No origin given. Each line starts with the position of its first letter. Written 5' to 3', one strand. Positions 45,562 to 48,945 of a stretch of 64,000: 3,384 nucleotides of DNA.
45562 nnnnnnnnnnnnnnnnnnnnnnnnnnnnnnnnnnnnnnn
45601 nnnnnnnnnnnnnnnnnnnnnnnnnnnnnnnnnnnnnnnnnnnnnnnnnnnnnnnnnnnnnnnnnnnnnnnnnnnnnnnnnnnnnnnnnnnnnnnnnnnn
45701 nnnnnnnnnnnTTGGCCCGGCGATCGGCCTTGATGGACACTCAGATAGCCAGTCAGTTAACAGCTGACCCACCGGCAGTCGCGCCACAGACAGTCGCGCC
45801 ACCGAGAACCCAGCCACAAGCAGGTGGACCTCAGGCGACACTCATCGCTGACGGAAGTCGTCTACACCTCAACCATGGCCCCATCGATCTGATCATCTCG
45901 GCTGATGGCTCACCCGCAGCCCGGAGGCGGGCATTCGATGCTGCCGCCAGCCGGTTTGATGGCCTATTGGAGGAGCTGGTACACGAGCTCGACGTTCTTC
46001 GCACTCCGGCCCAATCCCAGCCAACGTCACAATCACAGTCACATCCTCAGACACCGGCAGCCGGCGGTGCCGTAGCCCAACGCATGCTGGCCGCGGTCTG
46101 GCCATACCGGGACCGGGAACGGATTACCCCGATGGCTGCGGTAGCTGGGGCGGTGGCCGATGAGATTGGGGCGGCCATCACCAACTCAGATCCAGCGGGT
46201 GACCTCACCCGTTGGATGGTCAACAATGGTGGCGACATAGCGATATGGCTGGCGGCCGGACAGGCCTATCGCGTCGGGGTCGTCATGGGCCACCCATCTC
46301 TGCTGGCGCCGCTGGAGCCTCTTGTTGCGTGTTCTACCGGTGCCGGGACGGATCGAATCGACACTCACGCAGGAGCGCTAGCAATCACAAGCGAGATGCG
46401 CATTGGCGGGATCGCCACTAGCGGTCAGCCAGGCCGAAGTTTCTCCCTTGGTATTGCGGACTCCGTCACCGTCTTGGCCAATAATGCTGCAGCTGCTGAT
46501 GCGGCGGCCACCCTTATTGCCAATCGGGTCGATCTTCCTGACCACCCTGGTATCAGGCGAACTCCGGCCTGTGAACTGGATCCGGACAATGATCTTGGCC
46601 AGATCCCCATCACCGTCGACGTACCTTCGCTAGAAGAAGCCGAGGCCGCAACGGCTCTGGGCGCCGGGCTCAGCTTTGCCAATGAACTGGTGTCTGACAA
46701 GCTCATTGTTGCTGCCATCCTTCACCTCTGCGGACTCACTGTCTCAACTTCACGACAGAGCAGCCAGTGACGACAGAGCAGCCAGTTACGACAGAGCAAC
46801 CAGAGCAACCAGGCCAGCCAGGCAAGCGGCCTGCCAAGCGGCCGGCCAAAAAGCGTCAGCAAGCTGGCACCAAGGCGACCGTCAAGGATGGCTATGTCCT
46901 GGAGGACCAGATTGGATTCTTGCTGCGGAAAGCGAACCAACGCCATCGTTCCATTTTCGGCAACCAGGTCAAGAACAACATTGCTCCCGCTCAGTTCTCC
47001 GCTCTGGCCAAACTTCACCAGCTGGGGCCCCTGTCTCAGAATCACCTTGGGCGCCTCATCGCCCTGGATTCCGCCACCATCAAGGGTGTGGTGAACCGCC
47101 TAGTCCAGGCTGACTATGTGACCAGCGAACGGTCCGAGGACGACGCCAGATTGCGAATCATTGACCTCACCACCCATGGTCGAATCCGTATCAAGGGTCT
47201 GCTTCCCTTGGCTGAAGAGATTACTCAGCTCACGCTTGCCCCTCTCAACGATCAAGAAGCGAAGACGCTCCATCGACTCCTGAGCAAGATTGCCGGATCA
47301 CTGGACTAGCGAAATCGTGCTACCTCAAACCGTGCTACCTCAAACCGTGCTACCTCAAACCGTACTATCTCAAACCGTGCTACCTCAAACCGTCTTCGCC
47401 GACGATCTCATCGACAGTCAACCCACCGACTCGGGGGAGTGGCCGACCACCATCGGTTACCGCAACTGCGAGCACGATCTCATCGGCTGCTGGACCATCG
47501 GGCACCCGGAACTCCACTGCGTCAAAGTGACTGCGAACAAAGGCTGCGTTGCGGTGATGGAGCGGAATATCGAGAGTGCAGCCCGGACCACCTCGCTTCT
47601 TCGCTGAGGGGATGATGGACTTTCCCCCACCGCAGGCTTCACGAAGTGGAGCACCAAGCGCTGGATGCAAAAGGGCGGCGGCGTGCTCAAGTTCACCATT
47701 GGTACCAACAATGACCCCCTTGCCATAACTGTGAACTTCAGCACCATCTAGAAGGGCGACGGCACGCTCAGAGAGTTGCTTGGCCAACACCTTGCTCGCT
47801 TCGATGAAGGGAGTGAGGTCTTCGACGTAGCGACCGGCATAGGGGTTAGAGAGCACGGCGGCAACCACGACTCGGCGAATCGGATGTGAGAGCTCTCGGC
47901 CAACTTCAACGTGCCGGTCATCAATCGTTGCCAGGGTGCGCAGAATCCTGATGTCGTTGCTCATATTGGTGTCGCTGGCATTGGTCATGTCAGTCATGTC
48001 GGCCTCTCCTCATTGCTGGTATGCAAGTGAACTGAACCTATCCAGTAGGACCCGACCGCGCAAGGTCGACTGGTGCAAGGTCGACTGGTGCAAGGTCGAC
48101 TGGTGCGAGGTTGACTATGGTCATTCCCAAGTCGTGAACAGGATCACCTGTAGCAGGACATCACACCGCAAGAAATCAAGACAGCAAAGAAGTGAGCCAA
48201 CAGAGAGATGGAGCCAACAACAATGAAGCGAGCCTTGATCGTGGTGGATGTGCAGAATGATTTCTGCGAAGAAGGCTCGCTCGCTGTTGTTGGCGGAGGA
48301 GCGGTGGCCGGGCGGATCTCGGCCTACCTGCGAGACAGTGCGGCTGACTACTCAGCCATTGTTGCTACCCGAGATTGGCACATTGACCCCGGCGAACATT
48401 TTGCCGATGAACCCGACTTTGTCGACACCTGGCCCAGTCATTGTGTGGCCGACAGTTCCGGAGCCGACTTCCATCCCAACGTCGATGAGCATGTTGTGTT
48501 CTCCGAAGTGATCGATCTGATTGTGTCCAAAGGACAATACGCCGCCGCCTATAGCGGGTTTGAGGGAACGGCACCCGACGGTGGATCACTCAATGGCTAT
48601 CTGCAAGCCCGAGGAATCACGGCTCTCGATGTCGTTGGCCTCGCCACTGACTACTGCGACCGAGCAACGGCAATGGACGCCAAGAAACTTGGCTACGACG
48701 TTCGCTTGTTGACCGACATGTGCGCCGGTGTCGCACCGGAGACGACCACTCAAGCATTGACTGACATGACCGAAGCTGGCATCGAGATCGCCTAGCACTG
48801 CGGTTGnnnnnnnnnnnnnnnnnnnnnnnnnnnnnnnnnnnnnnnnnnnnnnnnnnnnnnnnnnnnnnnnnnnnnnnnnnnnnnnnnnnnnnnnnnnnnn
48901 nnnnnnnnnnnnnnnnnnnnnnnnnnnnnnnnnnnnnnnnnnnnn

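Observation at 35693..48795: Hybrid nicotinate-type N-heterocycle catabolic island with a predicted MmsA-type shortcut from 2-formylglutarate to glutaryl-CoA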

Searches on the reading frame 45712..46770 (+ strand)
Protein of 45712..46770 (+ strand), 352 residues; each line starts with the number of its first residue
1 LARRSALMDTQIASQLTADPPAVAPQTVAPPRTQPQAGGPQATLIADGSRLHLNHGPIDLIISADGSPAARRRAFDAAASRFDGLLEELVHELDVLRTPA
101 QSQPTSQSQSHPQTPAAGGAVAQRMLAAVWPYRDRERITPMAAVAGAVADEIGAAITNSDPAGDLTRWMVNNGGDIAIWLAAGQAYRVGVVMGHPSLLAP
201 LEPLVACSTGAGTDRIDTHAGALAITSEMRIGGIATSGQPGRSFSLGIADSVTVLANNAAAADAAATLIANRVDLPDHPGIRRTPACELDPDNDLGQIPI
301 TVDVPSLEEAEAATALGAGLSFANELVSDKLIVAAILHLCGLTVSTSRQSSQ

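Call 3: search_protein_families(library=pfam, proteins=[window:45712-46770:+])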
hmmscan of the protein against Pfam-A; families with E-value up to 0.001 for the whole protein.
window:45712-46770:+ (352 aa): 0 families

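Call 4: search_protein_families(library=ncbifam, proteins=[window:45712-46770:+])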
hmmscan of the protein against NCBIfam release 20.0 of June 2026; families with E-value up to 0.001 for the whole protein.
window:45712-46770:+ (352 aa): 4 families
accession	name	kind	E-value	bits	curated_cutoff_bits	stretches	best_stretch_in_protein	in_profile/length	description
NF003322.0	PRK04334.1-2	equivalog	2.3e-99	332.2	290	1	40-349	4-279/295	hypothetical protein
NF003323.0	PRK04334.1-3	equivalog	9.2e-18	64.5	271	2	228-276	161-209/250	hypothetical protein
NF003324.0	PRK04334.1-4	equivalog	5.3e-17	62.4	275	2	222-275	133-187/238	hypothetical protein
NF003321.0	PRK04334.1-1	equivalog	1e-13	51.6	262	1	137-273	77-190/248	hypothetical protein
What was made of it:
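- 45733..46770 (+): UPF0280 / DVU1097-like (ApbE-like) protein. It is the universal downstream partner of hnr and a candidate Hnr cofactor-maturation factor. PRK04334.1-2 at 332 bits (call 4).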

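Call 7: search_solved_structures(query=window:45712-46770:+, max_evalue=1, show_alignments=1)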
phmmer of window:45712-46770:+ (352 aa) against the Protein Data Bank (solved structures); distinct sequences matched with E-value up to 1: 4.
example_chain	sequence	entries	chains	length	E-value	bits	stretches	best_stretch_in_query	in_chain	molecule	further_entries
2o34_A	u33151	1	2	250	0.064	16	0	232-277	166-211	Hypothetical protein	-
3ecy_A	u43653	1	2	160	0.19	14.5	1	67-175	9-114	CG4584-PA, isoform A (BcDNA.LD08534)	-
5vjy_A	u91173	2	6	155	0.48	13.1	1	114-184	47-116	dUTP pyrophosphatase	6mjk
4fbr_A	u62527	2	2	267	0.57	12.9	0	226-272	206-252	Myxobacterial hemagglutinin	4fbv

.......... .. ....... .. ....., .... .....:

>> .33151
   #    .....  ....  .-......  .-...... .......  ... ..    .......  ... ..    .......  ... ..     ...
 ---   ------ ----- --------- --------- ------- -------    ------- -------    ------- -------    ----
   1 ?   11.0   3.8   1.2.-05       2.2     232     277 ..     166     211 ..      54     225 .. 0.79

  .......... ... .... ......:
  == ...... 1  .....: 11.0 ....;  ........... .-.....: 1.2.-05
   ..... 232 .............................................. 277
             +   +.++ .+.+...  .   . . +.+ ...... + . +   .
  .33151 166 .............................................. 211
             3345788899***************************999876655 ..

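Call 63: search_solved_structures(query=A2, max_evalue=1, show_alignments=2)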
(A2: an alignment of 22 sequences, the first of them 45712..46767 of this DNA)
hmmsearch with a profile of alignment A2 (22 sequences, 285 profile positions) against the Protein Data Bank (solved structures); distinct sequences matched with E-value up to 1: 5.
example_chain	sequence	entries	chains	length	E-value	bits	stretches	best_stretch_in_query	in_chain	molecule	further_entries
2o34_A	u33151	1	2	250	1.1e-15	60.7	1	60-217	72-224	Hypothetical protein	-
9jtc_A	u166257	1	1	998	0.31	13.3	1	49-108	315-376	UBA7 protein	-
6o35_A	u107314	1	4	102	0.32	13.2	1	32-89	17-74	de novo designed WSHC8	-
5o9x_A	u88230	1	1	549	0.4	12.9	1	168-202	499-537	Phosphoacetylglucosamine mutase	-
4bju_A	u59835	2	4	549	0.4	12.9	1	168-202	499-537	N-ACETYLGLUCOSAMINE-PHOSPHATE MUTASE | Phosphoacetylglucosamine mutase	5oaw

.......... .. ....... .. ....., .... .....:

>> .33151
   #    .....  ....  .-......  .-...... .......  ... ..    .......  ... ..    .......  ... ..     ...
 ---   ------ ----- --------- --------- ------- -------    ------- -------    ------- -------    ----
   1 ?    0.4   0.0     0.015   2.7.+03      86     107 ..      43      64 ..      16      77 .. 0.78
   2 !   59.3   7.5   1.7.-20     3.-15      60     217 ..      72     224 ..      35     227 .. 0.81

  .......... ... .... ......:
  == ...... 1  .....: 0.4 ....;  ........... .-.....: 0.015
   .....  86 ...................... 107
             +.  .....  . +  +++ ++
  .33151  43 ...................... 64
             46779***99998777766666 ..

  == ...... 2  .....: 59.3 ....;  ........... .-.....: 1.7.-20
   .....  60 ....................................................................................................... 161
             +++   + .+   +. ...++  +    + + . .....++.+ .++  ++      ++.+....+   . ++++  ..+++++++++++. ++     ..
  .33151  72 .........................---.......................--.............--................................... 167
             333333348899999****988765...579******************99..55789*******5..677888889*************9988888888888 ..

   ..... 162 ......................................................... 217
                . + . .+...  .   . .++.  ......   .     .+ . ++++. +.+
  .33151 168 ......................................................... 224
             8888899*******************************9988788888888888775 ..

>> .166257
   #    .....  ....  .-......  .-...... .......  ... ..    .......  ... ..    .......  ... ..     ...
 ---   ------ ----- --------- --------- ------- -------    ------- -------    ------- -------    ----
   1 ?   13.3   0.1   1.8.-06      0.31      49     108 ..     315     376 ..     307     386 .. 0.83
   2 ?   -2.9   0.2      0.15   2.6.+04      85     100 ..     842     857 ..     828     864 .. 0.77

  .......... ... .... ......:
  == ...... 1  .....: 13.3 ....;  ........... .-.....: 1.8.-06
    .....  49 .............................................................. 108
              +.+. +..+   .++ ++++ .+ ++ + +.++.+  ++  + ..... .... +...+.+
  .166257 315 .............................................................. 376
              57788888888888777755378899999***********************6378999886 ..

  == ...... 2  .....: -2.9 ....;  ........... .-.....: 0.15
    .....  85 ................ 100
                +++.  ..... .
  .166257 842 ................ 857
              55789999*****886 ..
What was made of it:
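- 45733..46770 (+): A profile of orthologues hits only PDB 2O34, at E 1.1e-15 (call 63).
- On ApbE FAD:protein FMN transferase: The orthologue profile hits only 2O34 (DVU1097-like), not ApbE structures (call 63).
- Closest known: ApbE flavin transferases / DVU1097-like proteins. Same: The UPF0280 profile matches 2O34 at E 1.1e-15 (call 63).
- Closest known: ApbE flavin transferases / DVU1097-like proteins. Different: There is no direct hit to a solved bona fide ApbE (call 63).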

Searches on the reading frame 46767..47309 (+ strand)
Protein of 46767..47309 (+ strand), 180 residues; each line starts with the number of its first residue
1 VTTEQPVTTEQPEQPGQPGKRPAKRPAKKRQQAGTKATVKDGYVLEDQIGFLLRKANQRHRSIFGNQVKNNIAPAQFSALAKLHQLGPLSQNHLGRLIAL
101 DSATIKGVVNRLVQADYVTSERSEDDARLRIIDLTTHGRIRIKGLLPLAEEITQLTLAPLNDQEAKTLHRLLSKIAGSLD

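Call 3: search_protein_families(library=pfam, proteins=[window:46767-47309:+])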
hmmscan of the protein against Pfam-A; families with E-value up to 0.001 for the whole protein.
window:46767-47309:+ (180 aa): 3 families
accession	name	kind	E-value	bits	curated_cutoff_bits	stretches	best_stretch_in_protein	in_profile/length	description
PF01047.28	MarR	-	1.4e-11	44.5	24.6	1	74-128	3-57/59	MarR family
PF12802.13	MarR_2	-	2e-08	34.7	27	1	72-128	3-60/61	MarR family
PF22381.2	Staph_reg_Sar_Rot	-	6.5e-05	23.4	27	1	96-142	33-82/85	Transcriptional regulator SarA/Rot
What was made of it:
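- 46767..47309 (+): MarR-family regulator, the likely repressor of the divergent operons. PF01047 at 44.5 bits (call 3).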

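Call 4: search_protein_families(library=ncbifam, proteins=[window:46767-47309:+])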
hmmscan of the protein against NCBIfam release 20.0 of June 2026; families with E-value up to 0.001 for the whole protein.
window:46767-47309:+ (180 aa): 8 families
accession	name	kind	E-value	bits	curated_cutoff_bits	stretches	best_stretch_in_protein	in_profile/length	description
NF053777.1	Saro0803TransReg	equivalog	5.5e-13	48.8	200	1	45-175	7-138/140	Saro_0803 family transcriptional regulator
NF041230.1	BagL_FevM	exception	1e-11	45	230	1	40-144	7-110/145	MarR family transcriptional regulator BagL/FevM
NF052638.1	TransRegOhrRVib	equivalog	2.6e-09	36.9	200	1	44-141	6-104/141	transcriptional regulator OhrR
NF045593.1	bilirub_TF_BilQ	equivalog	3.4e-09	36.5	125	1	90-176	46-132/135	bilirubin utilization transcriptional regulator BilQ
NF050133.1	TransRegFabT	equivalog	4.9e-06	26.9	200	1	93-176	48-131/138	fatty acid biosynthesis transcriptional regulator FabT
TIGR02337.1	HpaR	equivalog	1.7e-05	24.7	121.2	1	69-174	23-128/130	homoprotocatechuate degradation operon regulator HpaR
NF053814.1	teico_TcaR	equivalog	0.00015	21.9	170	1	67-175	31-141/151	MarR family transcriptional regulator TcaR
NF008565.1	PRK11512.1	equivalog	0.0005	20.1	240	1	49-175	14-142/144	multiple antibiotic resistance transcriptional regulator MarR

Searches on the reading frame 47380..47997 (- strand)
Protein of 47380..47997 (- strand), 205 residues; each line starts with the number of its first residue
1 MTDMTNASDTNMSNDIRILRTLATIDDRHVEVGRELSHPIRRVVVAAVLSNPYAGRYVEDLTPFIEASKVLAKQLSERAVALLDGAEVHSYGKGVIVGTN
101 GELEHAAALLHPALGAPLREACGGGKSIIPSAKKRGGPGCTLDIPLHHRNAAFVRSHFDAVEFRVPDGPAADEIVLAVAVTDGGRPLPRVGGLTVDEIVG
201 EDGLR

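Call 21: search_protein_families(library=pfam, proteins=[window:47380-47997:-])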
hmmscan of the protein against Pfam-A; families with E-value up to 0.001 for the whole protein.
window:47380-47997:- (205 aa): 1 family
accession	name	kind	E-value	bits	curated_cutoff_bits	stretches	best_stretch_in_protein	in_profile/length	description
PF06684.16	AA_synth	-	9.5e-71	237.3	27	1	20-191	3-175/175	Amino acid synthesis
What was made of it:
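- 47380..47997 (-): DUF1185 / AA_synth protein. It is the universal partner of enamidase and its role is unknown. PF06684 at 237 bits (call 21).
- Checked: 47380-47997 (-): AA_synth (call 21).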

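Call 27: search_solved_structures(query=window:47380-47997:-, max_evalue=1, show_alignments=1)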
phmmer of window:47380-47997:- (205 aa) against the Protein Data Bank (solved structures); distinct sequences matched with E-value up to 1: 26.
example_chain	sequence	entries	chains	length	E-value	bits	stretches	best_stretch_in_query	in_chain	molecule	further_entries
2qtp_A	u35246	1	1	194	7.9e-64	218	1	20-205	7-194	Uncharacterized protein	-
3byq_A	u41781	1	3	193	1.5e-31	112.6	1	20-205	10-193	Uncharacterized protein DUF1185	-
3bn0_A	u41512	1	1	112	0.22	14.1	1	31-96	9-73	30S ribosomal protein S16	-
1bmt_A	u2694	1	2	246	0.29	13.7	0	57-96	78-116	METHIONINE SYNTHASE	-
7bbn_A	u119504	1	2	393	0.4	13.3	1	95-189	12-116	Elongation Factor Tu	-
5mi8_A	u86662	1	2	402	0.42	13.2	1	95-189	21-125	Elongation factor Tu 1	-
1dg1_G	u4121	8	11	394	0.51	12.9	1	95-189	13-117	ELONGATION FACTOR TU | Elongation factor Tu 2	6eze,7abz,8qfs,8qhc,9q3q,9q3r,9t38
5we4_z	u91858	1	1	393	0.51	12.9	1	95-189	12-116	Elongation factor Tu 2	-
5mi3_A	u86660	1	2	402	0.53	12.9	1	95-189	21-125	Elongation factor Tu 1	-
4p3y_A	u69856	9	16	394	0.54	12.9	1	95-189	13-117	Elongation factor Tu 1 | Elongation factor Tu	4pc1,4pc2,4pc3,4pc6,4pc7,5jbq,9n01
3u2q_A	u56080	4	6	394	0.54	12.9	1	95-189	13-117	Elongation factor Tu 1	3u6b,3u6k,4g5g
7vmc_A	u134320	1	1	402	0.55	12.8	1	95-189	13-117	Elongation factor Tu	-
1ob2_A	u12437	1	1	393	0.56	12.8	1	95-189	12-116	ELONGATION FACTOR TU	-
1efc_A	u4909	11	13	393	0.56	12.8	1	95-189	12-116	PROTEIN (ELONGATION FACTOR) | Elongation Factor Tu | Elongation factor Tu 2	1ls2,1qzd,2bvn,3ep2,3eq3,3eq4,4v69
5uyk_Z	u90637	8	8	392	0.56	12.8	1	95-189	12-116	Elongation factor Tu 2 | Elongation factor Tu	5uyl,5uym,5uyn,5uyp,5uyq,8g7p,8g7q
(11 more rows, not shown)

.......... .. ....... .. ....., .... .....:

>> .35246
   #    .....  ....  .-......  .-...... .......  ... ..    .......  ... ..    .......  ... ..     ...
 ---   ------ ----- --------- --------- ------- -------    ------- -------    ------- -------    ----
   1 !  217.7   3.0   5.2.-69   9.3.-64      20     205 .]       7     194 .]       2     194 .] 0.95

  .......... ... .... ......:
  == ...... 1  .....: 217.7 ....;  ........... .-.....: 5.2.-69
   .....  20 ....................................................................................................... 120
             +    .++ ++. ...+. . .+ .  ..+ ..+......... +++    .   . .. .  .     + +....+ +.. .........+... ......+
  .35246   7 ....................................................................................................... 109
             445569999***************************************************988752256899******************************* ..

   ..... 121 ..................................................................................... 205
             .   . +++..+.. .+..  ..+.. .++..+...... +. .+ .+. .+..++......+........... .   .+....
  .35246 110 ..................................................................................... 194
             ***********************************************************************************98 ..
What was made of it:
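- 47380..47997 (-): PDB 2QTP at E 7.9e-64 (call 27).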

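Call 75: search_protein_families(library=ncbifam, proteins=[window:47380-47997:-], max_evalue=1e-10)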
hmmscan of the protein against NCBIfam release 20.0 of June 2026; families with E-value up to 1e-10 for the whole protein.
window:47380-47997:- (205 aa): 0 families

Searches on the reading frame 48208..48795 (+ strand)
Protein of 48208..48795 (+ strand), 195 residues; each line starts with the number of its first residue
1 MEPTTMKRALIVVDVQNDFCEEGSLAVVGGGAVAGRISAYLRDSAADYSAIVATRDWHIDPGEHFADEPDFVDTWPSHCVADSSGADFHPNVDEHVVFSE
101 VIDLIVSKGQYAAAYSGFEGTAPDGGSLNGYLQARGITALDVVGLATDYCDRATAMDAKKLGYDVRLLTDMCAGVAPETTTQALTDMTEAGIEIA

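Call 3: search_protein_families(library=pfam, proteins=[window:48208-48795:+])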
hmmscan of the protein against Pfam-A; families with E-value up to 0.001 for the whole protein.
window:48208-48795:+ (195 aa): 1 family
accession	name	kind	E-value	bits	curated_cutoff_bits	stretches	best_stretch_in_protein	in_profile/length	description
PF00857.26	Isochorismatase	-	4e-23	82.8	27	1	9-194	2-170/175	Isochorismatase domain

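Call 4: search_protein_families(library=ncbifam, proteins=[window:48208-48795:+])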
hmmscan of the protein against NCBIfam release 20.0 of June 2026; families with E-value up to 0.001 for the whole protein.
window:48208-48795:+ (195 aa): 5 families
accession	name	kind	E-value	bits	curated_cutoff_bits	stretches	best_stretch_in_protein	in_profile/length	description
NF008623.0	PRK11609.1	equivalog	1.4e-37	129.5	174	1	6-194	2-202/213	bifunctional nicotinamidase/pyrazinamidase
NF050097.1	BiurAmidohydBiuH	equivalog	3.3e-09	36.5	370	1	128-188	142-202/221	biuret amidohydrolase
TIGR03614.1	RutB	equivalog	1.7e-07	31.1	377.95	1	113-183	132-197/226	pyrimidine utilization protein B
NF008517.0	PRK11440.1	equivalog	8.4e-05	22.6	195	1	102-185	95-169/188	hydrolase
NF041461.1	C_hydro_YcaC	equivalog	0.00069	19.2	310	0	132-194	97-159/201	isochorismate family cysteine hydrolase YcaC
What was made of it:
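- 48208..48795 (+): Isochorismatase-family hydrolase. Probably a nicotinamidase that feeds nicotinamide into the pathway. The best NCBIfam model is nicotinamidase/pyrazinamidase PRK11609 at 129.5 bits, below its cutoff of 174 (calls 3, 4).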
